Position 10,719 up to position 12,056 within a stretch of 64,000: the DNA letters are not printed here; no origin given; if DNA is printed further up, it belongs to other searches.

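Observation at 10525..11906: MqsR-like toxin paired with a tripartite antitoxin (Zn ribbon + HTH + Panacea/DUF4065-like)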

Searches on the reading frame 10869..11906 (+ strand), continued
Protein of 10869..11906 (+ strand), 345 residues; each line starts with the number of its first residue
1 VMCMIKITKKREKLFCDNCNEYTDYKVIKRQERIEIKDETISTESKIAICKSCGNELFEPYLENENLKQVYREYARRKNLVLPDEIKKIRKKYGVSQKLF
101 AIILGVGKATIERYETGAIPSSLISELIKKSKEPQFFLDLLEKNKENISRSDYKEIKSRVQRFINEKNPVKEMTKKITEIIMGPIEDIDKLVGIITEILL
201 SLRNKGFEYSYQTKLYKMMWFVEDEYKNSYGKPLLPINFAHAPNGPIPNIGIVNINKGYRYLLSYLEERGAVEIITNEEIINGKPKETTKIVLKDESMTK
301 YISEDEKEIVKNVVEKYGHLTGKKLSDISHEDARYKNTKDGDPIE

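Call 34: find_homologous_proteins(query=A3, max_evalue=0.00001)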
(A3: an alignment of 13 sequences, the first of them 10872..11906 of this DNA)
Query A3 (13 sequences) (344 aa, profile of the alignment): 317 proteins with E <= 0.00001 among 8000 candidates; the best 120 are listed.
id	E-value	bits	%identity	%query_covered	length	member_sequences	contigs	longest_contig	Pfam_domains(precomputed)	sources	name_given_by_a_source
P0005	7.0e-151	520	40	99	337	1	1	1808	PF13274.12,PF15731.12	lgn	-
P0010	2.4e-150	519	39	99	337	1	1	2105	PF13274.12,PF15731.12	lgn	-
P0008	3.3e-150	518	40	99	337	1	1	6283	PF13274.12,PF15731.12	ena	-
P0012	3.5e-150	518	39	99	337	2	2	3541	PF13274.12,PF15731.12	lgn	-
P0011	3.7e-150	518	39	99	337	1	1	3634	PF13274.12,PF15731.12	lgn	-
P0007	5.6e-150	517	40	99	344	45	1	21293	PF13274.12,PF15731.12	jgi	jgi:putative zinc finger/helix-turn-helix YgiT family protein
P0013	2.9e-149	515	39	99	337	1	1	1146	PF13274.12,PF15731.12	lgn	-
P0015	4.3e-149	514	39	99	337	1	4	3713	PF13274.12,PF15731.12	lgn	-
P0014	4.6e-149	514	39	99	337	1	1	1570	PF13274.12,PF15731.12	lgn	-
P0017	6.3e-148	511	39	99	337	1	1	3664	PF13274.12,PF15731.12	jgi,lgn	jgi:putative zinc finger/helix-turn-helix YgiT family protein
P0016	6.0e-145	501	42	99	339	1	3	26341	PF12844.14,PF13274.12,PF01381.29,PF15731.12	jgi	-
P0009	8.7e-144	497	42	99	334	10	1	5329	PF13274.12,PF01381.29,PF15731.12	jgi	-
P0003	2.2e-140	486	45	97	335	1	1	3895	PF13274.12,PF01381.29,PF15731.12,PF13560.13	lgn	-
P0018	3.9e-134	465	40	97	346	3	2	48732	PF13274.12,PF01381.29,PF15731.12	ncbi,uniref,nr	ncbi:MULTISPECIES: type II TA system antitoxin MqsA family protein [unclassified Thermosipho (in: th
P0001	1.7e-131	457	100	100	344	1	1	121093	PF13274.12,PF01381.29,PF15731.12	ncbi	-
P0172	1.9e-119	417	37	99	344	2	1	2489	PF13274.12,PF01381.29,PF15731.12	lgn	-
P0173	2.1e-104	367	41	97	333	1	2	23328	PF13274.12,PF15731.12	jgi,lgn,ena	-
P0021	1.6e-86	309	26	94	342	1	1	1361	PF13274.12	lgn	-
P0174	4.4e-71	258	23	95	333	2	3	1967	PF13274.12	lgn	-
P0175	3.5e-70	255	23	95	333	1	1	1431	PF13274.12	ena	-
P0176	6.5e-70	254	23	95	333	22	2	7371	PF13274.12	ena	-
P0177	1.2e-68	250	24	95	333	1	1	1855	PF13274.12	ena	-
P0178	1.6e-68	250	24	95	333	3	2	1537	PF13274.12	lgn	-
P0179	4.8e-68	248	23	95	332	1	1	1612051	PF13274.12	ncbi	-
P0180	7.2e-68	247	25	96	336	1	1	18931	PF13274.12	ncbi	-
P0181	8.7e-68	247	23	95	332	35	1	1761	PF13274.12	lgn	-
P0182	5.4e-67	244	24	95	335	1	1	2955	PF13274.12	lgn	-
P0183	6.6e-67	244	24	95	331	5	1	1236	PF13274.12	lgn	-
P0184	7.8e-67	244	24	95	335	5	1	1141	PF13274.12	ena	-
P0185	8.2e-67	244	21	94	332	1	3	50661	PF13274.12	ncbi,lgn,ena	-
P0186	1.2e-66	243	22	95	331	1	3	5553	PF13274.12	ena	-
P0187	1.7e-66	243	26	98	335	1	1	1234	PF13274.12,PF15731.12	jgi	jgi:putative zinc finger/helix-turn-helix YgiT family protein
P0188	2.4e-66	242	23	95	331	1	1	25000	PF13274.12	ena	-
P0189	2.8e-66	242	22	95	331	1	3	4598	PF13274.12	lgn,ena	-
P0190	3.9e-66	242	22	95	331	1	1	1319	PF13274.12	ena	-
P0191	6.8e-66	241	24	95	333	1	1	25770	PF13274.12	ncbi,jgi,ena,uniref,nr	ncbi:hypothetical protein CLOACE_19320 [Clostridium acetireducens DSM 10703]|jgi:uncharacterized pha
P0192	7.4e-66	241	21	95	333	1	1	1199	PF13274.12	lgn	-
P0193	1.7e-65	240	26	95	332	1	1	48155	PF13274.12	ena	-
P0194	2.1e-65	239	24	96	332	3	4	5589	PF13274.12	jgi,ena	jgi:putative zinc finger/helix-turn-helix YgiT family protein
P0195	2.1e-65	239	24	94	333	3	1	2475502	PF13274.12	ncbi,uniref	ncbi:type II TA system antitoxin MqsA family protein [Tepidibacillus infernus]|uniref:type II TA sys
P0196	2.3e-65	239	21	95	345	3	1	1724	PF13274.12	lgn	-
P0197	2.9e-65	239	24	95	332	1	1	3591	PF13274.12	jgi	jgi:putative zinc finger/helix-turn-helix YgiT family protein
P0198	3.2e-65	239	24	95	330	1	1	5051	PF13274.12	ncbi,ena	-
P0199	5.9e-65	238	21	95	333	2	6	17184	PF13274.12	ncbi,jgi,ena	-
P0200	1.1e-64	237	26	95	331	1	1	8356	PF13274.12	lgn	-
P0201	1.5e-64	236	23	95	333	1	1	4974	PF13274.12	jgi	-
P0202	3.0e-64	235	25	95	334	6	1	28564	PF13274.12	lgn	-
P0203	3.4e-64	235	24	96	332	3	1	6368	PF13274.12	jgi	jgi:putative zinc finger/helix-turn-helix YgiT family protein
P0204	3.7e-64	235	25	95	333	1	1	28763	PF13274.12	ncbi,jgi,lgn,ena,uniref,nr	ncbi:type II TA system antitoxin MqsA family protein [Desulfitobacterium sp.]|uniref:type II TA syst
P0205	4.2e-64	235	24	94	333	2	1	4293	PF13274.12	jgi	-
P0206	4.5e-64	235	25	88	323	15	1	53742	PF13274.12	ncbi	-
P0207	4.7e-64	235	26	95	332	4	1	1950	PF13274.12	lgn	-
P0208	9.5e-64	234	34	43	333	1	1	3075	PF13274.12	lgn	-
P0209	2.7e-63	232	22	95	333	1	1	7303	PF13274.12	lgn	-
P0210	3.3e-63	232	25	95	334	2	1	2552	PF13274.12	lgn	-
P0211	4.6e-63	232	23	95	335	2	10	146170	PF13274.12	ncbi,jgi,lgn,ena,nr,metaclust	ncbi:MAG: zinc finger/helix-turn-helix protein [Peptococcaceae bacterium BRH_c4b]|nr:MAG: zinc finge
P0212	5.5e-63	231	25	95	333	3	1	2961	PF13274.12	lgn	-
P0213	6.3e-63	231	24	95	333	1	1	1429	PF13274.12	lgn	-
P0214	1.1e-62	230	23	95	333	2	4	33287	PF13274.12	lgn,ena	-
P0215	1.4e-62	230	23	95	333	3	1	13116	PF13274.12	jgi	jgi:putative zinc finger/helix-turn-helix YgiT family protein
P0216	1.5e-62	230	23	95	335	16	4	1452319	PF13274.12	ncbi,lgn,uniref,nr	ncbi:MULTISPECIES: type II toxin-antitoxin system antitoxin SocA domain-containing protein [Clostrid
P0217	2.3e-62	229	23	96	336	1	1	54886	PF13274.12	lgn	-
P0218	2.9e-62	229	25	95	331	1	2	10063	PF13274.12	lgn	-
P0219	3.9e-62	229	24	95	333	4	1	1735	PF13274.12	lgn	-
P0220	4.1e-62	228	29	43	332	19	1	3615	PF13274.12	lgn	-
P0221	6.0e-62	228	29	43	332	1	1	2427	PF13274.12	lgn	-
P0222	7.1e-62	228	22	95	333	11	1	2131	PF13274.12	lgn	-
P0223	1.5e-61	227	23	95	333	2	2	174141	PF13274.12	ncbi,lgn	-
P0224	1.6e-61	226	23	95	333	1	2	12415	PF13274.12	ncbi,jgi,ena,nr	ncbi:MAG: hypothetical protein CVU88_06785 [Firmicutes bacterium HGW-Firmicutes-13]|nr:MAG: hypothet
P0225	1.8e-61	226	26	95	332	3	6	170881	PF13274.12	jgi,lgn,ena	-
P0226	1.9e-61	226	25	95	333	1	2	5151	PF13274.12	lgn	-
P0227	2.3e-61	226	27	68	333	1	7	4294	PF13274.12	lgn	-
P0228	2.5e-61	226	25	95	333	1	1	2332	PF13274.12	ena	-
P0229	4.6e-61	225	25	95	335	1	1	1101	PF13274.12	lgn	-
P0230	4.9e-61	225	22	95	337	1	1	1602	PF13274.12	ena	-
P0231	5.3e-61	225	25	89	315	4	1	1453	PF13274.12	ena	-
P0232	5.7e-61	225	28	49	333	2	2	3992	PF13274.12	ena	-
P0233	7.6e-61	224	23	95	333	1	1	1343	PF13274.12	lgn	-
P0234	8.8e-61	224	30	43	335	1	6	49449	PF13274.12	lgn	-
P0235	1.0e-60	224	23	95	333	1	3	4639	PF13274.12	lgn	-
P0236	1.2e-60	224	25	96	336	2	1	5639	PF13274.12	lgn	-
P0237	1.4e-60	223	29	43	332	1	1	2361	PF13274.12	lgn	-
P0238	3.9e-60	222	25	95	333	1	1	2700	PF13274.12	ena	-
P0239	3.9e-60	222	25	95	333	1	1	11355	PF13274.12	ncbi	-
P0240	4.1e-60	222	25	96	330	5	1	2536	PF13274.12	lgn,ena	-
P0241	4.3e-60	222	24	95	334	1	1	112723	PF13274.12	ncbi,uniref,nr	ncbi:type II toxin-antitoxin system antitoxin SocA domain-containing protein [Clostridium cylindrosp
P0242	4.4e-60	222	24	95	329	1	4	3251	PF13274.12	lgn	-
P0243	4.7e-60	222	27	95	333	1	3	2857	PF13274.12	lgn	-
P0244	4.9e-60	222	25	96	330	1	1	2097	PF13274.12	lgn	-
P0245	5.2e-60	222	24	95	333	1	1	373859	PF13274.12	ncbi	ncbi:type II toxin-antitoxin system antitoxin SocA domain-containing protein [Peptococcaceae bacteri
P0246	5.6e-60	221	24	68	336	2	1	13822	PF13274.12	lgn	-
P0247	6.6e-60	221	22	96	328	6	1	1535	PF13274.12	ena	-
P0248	8.5e-60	221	24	95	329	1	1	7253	PF13274.12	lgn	-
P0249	1.0e-59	221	23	95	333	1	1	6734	PF13274.12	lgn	-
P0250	1.1e-59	221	24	95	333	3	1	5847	PF13274.12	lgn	-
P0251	1.2e-59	220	25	95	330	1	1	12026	PF13274.12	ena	-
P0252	1.2e-59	220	24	96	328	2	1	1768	PF13274.12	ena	-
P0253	1.2e-59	220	24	95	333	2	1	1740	PF13274.12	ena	-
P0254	2.1e-59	220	25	95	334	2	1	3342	PF13274.12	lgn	-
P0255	2.2e-59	219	23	95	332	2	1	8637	PF13274.12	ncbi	-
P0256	2.8e-59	219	23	95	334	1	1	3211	PF13274.12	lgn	-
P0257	2.8e-59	219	35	43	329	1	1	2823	PF13274.12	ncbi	-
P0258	3.0e-59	219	24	95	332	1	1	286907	PF13274.12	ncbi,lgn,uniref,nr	ncbi:type II toxin-antitoxin system antitoxin SocA domain-containing protein [Desulfosporosinus hipp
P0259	3.1e-59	219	23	95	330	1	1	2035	PF13274.12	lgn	-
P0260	4.5e-59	218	24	95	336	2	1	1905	PF13274.12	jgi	-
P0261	6.9e-59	218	23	95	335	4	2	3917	PF13274.12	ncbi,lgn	-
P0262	7.5e-59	218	31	49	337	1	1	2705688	PF13274.12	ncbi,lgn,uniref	ncbi:type II toxin-antitoxin system antitoxin SocA domain-containing protein [Salimicrobium sp. PL1-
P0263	8.7e-59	218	24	95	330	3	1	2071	PF13274.12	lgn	-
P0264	9.9e-59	217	23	95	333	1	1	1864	PF13274.12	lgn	-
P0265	1.9e-58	216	22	96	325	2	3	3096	PF13274.12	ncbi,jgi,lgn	-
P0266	2.1e-58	216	23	95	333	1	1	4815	PF13274.12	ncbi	-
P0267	2.3e-58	216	22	95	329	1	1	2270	PF13274.12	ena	-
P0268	2.8e-58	216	26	95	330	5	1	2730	PF13274.12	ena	-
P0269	3.2e-58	216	29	62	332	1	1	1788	PF13274.12,PF15731.12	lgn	-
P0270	3.4e-58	216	24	95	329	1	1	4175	PF13274.12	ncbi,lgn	-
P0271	3.7e-58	215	24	94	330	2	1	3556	PF13274.12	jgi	-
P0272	4.2e-58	215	24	96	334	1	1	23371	PF13274.12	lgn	-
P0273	7.1e-58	215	27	68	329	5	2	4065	PF13274.12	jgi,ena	-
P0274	7.7e-58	214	28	49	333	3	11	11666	PF13274.12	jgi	-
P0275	8.2e-58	214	24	95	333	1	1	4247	PF13274.12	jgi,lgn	jgi:putative zinc finger/helix-turn-helix YgiT family protein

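Call 49: find_related_loci(query=A4, collection=genome_contigs, flank=6000)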
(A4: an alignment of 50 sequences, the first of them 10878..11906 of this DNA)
Query A4 (342 aa) in genome_contigs; peptide patterns used: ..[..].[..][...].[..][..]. (x = any residue, [..] = any of these).
102 stretches matched a pattern; 78 encode a relative of the query (tblastn E <= 1e-3); 78 distinct loci.
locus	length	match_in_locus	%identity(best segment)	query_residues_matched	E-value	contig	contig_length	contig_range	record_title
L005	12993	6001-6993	40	1-341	8e-82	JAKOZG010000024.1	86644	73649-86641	MAG: Thermotogota bacterium isolate USSF_maxbin.001 k201_232818, whole genome shotgun sequence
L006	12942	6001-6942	27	10-336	1e-34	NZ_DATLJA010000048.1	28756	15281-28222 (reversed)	MAG: Desulfitobacterium sp. isolate SMAG_U13683 k141_42560, whole genome shotgun sequence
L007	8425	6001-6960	23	10-341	4e-29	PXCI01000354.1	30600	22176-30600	MAG: Clostridia bacterium isolate T3Sed10_282 T3-Sed10-C2068, whole genome shotgun sequence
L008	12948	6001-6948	26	12-338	7e-28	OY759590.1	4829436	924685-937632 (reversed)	MAG: Desulfarculia bacterium isolate 49400898-fc5b-42b7-bef8-a303f8702bb8 genome assembly, chromosome: 1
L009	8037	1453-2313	24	45-341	1e-26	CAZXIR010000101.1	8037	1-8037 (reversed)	MAG TPA_asm: uncultured Syntrophomonas sp. isolate SRP192927_co10_6 genome assembly, contig: NODE_7923_length_8037_cov_5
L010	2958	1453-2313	24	45-341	1e-26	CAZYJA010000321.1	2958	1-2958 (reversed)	MAG TPA_asm: uncultured Syntrophomonas sp. isolate SRP192927_co5_897 genome assembly, contig: NODE_86811_length_2958_cov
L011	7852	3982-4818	25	12-338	6e-25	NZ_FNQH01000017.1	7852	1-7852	Trichococcus collinsii strain DSM 14526, whole genome shotgun sequence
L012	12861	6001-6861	25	10-342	7e-24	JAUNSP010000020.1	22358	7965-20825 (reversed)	MAG: Clostridia bacterium isolate S4R_St_44 NODE_655_length_22358_cov_15.240909, whole genome shotgun sequence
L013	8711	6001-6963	23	9-341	1e-23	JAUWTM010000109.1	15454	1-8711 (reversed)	MAG: Planctomycetota bacterium isolate CSMAG_2580 CSMAG_2580_k127_5601788_length_15454_cov_9.0114, whole genome shotgun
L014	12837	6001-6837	25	10-338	4e-23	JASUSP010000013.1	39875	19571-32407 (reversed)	MAG: Tepidanaerobacteraceae bacterium isolate DJKA97_NP-J24_bin.14 scaffold_262, whole genome shotgun sequence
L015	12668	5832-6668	25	10-338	4e-23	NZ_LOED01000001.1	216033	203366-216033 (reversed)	Fervidicola ferrireducens strain Y170 AN618_contig000001, whole genome shotgun sequence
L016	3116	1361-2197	24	12-338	4e-23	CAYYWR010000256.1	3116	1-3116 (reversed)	MAG TPA_asm: uncultured Syntrophomonadaceae bacterium isolate binchicken_co32_98 genome assembly, contig: NODE_59901_len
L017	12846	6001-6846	24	12-338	7e-23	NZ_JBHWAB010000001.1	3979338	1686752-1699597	Haloimpatiens sp. FM7330 chromosome, whole genome shotgun sequence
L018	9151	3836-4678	25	10-338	7e-23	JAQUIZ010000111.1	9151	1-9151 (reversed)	MAG: Fermentimonas sp. isolate STCSWMC_72 NODE_23681_length_9151_cov_13.869792_ST_CSWMC, whole genome shotgun sequence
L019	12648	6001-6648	26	12-244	2e-22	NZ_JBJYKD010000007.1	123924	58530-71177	Thermoanaerobacterium sp. DL9XJH110 NODE_7_length_123924_cov_190.543929, whole genome shotgun sequence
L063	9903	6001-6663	24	11-236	3e-18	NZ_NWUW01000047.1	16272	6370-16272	Bacillus fungorum strain 17-SMS-01 ZB100046, whole genome shotgun sequence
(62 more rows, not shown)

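Call 51: predict_structure(alignment_id=A4)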
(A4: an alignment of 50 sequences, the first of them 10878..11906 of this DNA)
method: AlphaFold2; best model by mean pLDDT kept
length: 342 residues; sequences in the alignment: 50
mean_pLDDT: 91.9   pTM: 0.54
mean pLDDT of the five models: 91.9, 91.4, 91.1, 90.9, 90.8
residues with pLDDT >= 90: 282; 70-90: 30; 50-70: 29; < 50: 1
segments of 3 or more residues with pLDDT < 50: none
pLDDT, mean of each block of 10 residues (from residue 1): 86 98 98 94 98 97 93 94 95 98 97 94 97 98 98 96 64 59 81 98 97 97 96 92 82 77 93 90 92 96 98 97 97 93 88
secondary structure, 60 per line:
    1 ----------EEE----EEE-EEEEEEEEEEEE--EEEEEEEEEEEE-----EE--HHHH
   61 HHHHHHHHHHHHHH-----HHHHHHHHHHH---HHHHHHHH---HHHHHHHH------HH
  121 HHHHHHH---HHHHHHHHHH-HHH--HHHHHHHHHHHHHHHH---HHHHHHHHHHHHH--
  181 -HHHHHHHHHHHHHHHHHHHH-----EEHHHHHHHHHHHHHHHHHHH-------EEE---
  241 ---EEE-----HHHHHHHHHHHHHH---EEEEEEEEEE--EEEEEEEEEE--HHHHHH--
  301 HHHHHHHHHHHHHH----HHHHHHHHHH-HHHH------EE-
elements in order: E11-13 E18-20 E22-33 E36-47 H57-74 H80-90 H94-101 H105-112 H119-127 H131-140 H147-162 H166-178 H182-201 H209-227 E235-237 E244-246 H252-265 E269-278 E281-290 H293-298 H301-314 H319-328 H330-333
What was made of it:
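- On Panacea / PanA (Pfam PF13274, DUF4065): The model for residues 182-342 is confident, with 7-8 helices, two short strands and an extra hairpin (call 51).
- Its model also has a beta-hairpin at 269-290 (call 51).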

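Call 55: list_cluster_members(proteins=[L063:5995-6987:+, L063:5523-5951:+])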
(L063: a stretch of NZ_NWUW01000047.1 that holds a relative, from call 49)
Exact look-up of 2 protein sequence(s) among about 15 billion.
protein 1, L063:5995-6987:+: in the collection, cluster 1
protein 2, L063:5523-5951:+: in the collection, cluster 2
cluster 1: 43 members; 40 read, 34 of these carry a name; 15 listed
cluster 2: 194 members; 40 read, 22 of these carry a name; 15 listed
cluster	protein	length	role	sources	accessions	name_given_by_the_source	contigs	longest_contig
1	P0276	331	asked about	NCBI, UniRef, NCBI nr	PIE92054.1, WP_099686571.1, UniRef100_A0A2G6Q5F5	hypothetical protein CO726_28700 [Bacillus fungorum] | Antitoxin SocA-like Panacea domain-containing protein n=1 Tax=Bacillus fungorum ... | type II toxin-antitoxin system antitoxin SocA domain-containing protein [Bacillus ...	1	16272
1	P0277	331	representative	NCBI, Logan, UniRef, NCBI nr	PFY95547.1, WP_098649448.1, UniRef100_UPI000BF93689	hypothetical protein COL75_28170 [Bacillus wiedmannii] | type II toxin-antitoxin system antitoxin SocA domain-containing protein n=1 Tax=Bacillus ... | type II toxin-antitoxin system antitoxin SocA domain-containing protein [Bacillus ...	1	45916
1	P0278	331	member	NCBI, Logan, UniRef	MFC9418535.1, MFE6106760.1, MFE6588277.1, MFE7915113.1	type II toxin-antitoxin system antitoxin SocA domain-containing protein [Bacillus mobilis] | type II toxin-antitoxin system antitoxin SocA domain-containing protein n=1 Tax=Bacillus ...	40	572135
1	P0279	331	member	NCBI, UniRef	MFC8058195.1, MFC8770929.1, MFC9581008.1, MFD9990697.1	type II toxin-antitoxin system antitoxin SocA domain-containing protein [Bacillus cereus] | type II toxin-antitoxin system antitoxin SocA domain-containing protein n=1 Tax=Bacillus ...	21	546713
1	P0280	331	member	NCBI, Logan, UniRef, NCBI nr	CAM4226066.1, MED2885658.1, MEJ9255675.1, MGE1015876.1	hypothetical protein CN556_12495 [Bacillus wiedmannii] | type II toxin-antitoxin system antitoxin SocA domain-containing protein n=1 Tax=Bacillus ... | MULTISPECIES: type II toxin-antitoxin system antitoxin SocA domain-containing protein ...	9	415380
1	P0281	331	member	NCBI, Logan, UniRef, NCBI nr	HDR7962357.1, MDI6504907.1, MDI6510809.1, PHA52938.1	DUF4065 domain-containing protein [Bacillus wiedmannii] | Antitoxin SocA-like Panacea domain-containing protein n=2 Tax=Bacillus wiedmannii ... | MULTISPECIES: type II toxin-antitoxin system antitoxin SocA domain-containing protein ...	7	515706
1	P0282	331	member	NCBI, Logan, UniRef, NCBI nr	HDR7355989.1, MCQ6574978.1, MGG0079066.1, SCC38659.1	Uncharacterized protein BCZB5J_02916 [Bacillus cereus] | type II toxin-antitoxin system antitoxin SocA domain-containing protein n=2 Tax=Bacillus ... | type II toxin-antitoxin system antitoxin SocA domain-containing protein [Bacillus ...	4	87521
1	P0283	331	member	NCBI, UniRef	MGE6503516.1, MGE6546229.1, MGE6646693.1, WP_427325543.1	type II toxin-antitoxin system antitoxin SocA domain-containing protein [Bacillus ... | type II toxin-antitoxin system antitoxin SocA domain-containing protein n=1 Tax=Bacillus ...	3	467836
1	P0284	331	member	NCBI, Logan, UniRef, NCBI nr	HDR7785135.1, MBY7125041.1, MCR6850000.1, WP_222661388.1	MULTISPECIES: type II toxin-antitoxin system antitoxin SocA domain-containing protein ... | type II toxin-antitoxin system antitoxin SocA domain-containing protein n=1 ...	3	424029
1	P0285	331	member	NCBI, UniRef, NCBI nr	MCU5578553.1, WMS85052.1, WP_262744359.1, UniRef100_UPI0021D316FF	DUF4065 domain-containing protein (plasmid) [Bacillus wiedmannii] | type II toxin-antitoxin system antitoxin SocA domain-containing protein n=1 Tax=Bacillus ... | type II toxin-antitoxin system antitoxin SocA domain-containing protein [Bacillus ...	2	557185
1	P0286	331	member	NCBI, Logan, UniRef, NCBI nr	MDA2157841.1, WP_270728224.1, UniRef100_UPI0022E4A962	type II toxin-antitoxin system antitoxin SocA domain-containing protein [Bacillus cereus ... | type II toxin-antitoxin system antitoxin SocA domain-containing protein n=1 Tax=Bacillus ...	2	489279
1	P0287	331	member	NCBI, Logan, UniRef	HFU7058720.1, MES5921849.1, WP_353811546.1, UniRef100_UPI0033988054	DUF4065 domain-containing protein [Bacillus cereus group sp. RP37] | type II toxin-antitoxin system antitoxin SocA domain-containing protein n=1 Tax=Bacillus ...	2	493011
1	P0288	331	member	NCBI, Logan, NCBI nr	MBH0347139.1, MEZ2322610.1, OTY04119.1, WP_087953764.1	DUF4065 domain-containing protein [Bacillus tropicus] | type II toxin-antitoxin system antitoxin SocA domain-containing protein [Bacillus ...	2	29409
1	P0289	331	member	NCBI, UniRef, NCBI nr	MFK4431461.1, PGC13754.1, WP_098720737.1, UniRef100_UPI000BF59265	hypothetical protein COM08_26765 [Bacillus wiedmannii] | type II toxin-antitoxin system antitoxin SocA domain-containing protein n=1 Tax=Bacillus ... | type II toxin-antitoxin system antitoxin SocA domain-containing protein [Bacillus ...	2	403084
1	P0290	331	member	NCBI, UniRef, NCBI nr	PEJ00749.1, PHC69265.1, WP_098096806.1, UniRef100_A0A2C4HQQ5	type II toxin-antitoxin system antitoxin SocA domain-containing protein [Bacillus ... | Antitoxin SocA-like Panacea domain-containing protein n=1 Tax=Bacillus wiedmannii ...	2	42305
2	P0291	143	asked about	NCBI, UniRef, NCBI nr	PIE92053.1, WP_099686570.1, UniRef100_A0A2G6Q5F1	hypothetical protein CO726_28695 [Bacillus fungorum] | Uncharacterized protein n=1 Tax=Bacillus fungorum TaxID=2039284 RepID=A0A2G6Q5F1_9BACI | hypothetical protein [Bacillus fungorum]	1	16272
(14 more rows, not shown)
